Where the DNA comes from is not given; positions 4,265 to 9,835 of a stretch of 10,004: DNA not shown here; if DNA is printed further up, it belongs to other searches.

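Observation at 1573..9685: NfeD–flotillin pair tightly linked to a giant coiled-coil AAA+ ATPase: a candidate undescribed three-component membrane-microdomain system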

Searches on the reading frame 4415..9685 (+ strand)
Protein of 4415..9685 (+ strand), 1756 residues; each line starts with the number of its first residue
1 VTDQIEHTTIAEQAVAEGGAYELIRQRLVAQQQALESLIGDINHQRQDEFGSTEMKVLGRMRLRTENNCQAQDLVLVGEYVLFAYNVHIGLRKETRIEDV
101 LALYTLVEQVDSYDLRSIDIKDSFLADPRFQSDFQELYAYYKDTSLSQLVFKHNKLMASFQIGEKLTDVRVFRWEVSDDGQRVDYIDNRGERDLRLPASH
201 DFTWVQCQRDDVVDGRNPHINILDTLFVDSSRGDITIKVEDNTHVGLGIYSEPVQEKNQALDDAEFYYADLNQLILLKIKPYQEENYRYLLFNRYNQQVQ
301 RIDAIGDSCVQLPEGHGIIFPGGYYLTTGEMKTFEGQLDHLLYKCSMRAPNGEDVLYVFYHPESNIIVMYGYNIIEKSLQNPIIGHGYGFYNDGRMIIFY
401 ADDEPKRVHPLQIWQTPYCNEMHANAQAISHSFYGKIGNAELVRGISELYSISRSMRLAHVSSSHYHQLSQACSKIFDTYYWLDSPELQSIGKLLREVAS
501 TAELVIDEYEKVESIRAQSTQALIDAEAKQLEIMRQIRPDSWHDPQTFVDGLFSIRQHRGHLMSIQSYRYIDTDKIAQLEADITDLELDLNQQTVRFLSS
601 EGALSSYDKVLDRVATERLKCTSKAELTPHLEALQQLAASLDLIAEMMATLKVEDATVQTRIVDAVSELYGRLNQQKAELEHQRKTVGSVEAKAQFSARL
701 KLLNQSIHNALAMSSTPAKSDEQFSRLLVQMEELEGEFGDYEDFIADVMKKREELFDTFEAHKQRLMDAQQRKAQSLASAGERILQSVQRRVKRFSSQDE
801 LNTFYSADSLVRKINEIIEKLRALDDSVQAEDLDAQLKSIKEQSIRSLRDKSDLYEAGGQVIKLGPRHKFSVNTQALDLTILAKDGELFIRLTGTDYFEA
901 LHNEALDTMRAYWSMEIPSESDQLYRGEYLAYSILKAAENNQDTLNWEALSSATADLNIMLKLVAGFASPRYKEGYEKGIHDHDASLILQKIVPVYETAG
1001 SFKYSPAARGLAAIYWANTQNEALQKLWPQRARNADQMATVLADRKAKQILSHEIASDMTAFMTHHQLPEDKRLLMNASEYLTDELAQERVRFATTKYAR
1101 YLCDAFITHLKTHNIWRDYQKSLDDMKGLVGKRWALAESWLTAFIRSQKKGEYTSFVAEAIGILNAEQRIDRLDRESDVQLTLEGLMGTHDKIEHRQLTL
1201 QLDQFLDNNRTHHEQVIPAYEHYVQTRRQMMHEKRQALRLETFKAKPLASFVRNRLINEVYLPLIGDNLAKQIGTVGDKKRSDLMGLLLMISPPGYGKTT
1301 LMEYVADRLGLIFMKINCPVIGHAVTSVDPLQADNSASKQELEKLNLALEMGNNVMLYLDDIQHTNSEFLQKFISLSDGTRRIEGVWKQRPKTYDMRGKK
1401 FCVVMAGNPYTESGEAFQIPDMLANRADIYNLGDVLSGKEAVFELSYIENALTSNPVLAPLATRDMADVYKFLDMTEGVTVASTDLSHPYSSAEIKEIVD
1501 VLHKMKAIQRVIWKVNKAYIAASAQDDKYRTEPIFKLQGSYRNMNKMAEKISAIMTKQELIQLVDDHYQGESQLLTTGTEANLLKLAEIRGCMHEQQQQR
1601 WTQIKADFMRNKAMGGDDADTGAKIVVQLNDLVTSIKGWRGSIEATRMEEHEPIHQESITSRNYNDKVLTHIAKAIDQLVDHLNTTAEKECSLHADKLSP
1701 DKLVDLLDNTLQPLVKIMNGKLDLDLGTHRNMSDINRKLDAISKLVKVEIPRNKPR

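Call 4: search_protein_families(library=pfam, proteins=[window:4415-9685:+], max_evalue=0.01)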
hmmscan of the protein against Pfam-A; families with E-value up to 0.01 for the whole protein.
window:4415-9685:+ (1756 aa): 7 families
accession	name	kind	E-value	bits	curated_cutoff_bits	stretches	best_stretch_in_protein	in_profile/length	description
PF12458.13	DUF3686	-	2.5e-183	610.1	25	1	36-481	3-448/448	ATPase involved in DNA repair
PF25472.1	DUF7902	-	1.7e-21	76.6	26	1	603-685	2-84/85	Domain of unknown function (DUF7902)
PF07728.20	AAA_5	-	2.8e-07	31.1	22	1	1288-1411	2-125/139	AAA domain (dynein-related subfamily)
PF00004.35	AAA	-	3.4e-05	24.7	21.2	1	1288-1367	1-71/131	ATPase family associated with various cellular activities (AAA)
PF13207.12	AAA_17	-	0.00042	21.1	27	0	488-583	23-112/136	AAA domain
PF13401.12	AAA_22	-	0.0015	19.3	27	1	1286-1379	6-110/130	AAA domain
PF05496.18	RuvB_N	-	0.0018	18.5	27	1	1277-1324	25-72/159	Holliday junction DNA helicase RuvB P-loop domain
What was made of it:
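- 4415..9685 (+): Gene 3: giant soluble AAA+ protein, 1756 aa; DUF3686 family, orthologue of P. aeruginosa BacE/PA3728. Pfam gives DUF3686 (E 2.5e-183), DUF7902 and AAA_5 (call 4).
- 5711..7912 (+): Giant protein aa 433-1166: long helices and coiled coils (aa 433-852, including DUF7902 at 603-685), a small beta unit (aa 879-901) and a helical domain (aa 926-1166). The Pfam DUF7902 hit is from call 4.
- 8162..8854 (+): Giant protein aa ~1250-1480: AAA+ ATPase core. Walker A is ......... (aa 1292-1300, nt 8288-8314). Walker B is VMLYLDD (aa 1355-1361, nt 8477-8497), with D-D in place of D-E. There is a beta-hairpin before the sensor-1 strand and a probable sensor-1 Asn1408. Pfam AAA_5/AAA hits are from call 4.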

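Call 5: search_protein_families(library=ncbifam, proteins=[window:4415-9685:+], max_evalue=0.01)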
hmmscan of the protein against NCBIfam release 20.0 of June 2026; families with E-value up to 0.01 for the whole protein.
window:4415-9685:+ (1756 aa): 2 families
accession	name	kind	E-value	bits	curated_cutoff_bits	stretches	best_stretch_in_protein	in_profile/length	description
NF000868.0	PRK00080.1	equivalog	0.0014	17.6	282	1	1277-1324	43-90/330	Holliday junction branch migration DNA helicase RuvB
TIGR00635.1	ruvB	equivalog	0.0051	15.9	299.05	0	1277-1321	22-66/305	Holliday junction branch migration DNA helicase RuvB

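Call 6: search_protein_families(library=padloc, proteins=[window:4415-9685:+], max_evalue=0.01)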
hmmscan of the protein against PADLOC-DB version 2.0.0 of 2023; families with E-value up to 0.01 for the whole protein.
window:4415-9685:+ (1756 aa): 1 family
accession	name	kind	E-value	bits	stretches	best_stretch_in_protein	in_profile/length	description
PDLC04232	IetA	-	0.00044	17.8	1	1177-1316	20-147/330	-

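Call 9: search_solved_structures(query=window:4415-9685:+, max_evalue=1)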
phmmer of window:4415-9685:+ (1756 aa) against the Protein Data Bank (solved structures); distinct sequences matched with E-value up to 1: 11.
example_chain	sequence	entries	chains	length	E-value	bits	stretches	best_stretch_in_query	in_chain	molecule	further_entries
9dx3_A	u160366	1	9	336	0.033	14.9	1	1272-1324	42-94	Holliday junction branch migration complex subunit RuvB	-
9dx4_A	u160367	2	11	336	0.034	14.8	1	1272-1324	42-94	Holliday junction branch migration complex subunit RuvB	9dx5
7swl_A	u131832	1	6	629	0.15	12.6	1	1254-1322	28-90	Rix7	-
7t3i_A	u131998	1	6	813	0.2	12.3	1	1254-1322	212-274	Rix7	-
6mat_A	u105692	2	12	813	0.2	12.3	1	1254-1322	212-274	Rix7 mutant | Rix7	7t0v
9bji_A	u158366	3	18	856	0.71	10.4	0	1288-1321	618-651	Nuclear valosin-containing protein-like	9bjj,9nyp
5vc7_A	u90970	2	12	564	0.8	10.3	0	1288-1321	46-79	VCP-like ATPase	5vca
1ixr_C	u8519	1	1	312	0.93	10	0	1278-1321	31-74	RuvB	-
1ixs_B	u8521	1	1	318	0.95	10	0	1278-1321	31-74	RuvB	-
8efv_D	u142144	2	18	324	0.98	10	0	1278-1321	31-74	Holliday junction ATP-dependent DNA helicase RuvB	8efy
1hqc_A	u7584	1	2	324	0.98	10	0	1278-1321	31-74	RUVB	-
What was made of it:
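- Tried and rejected: phmmer of the giant protein against the PDB gave only P-loop-level RuvB/Rix7 matches (call 9).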
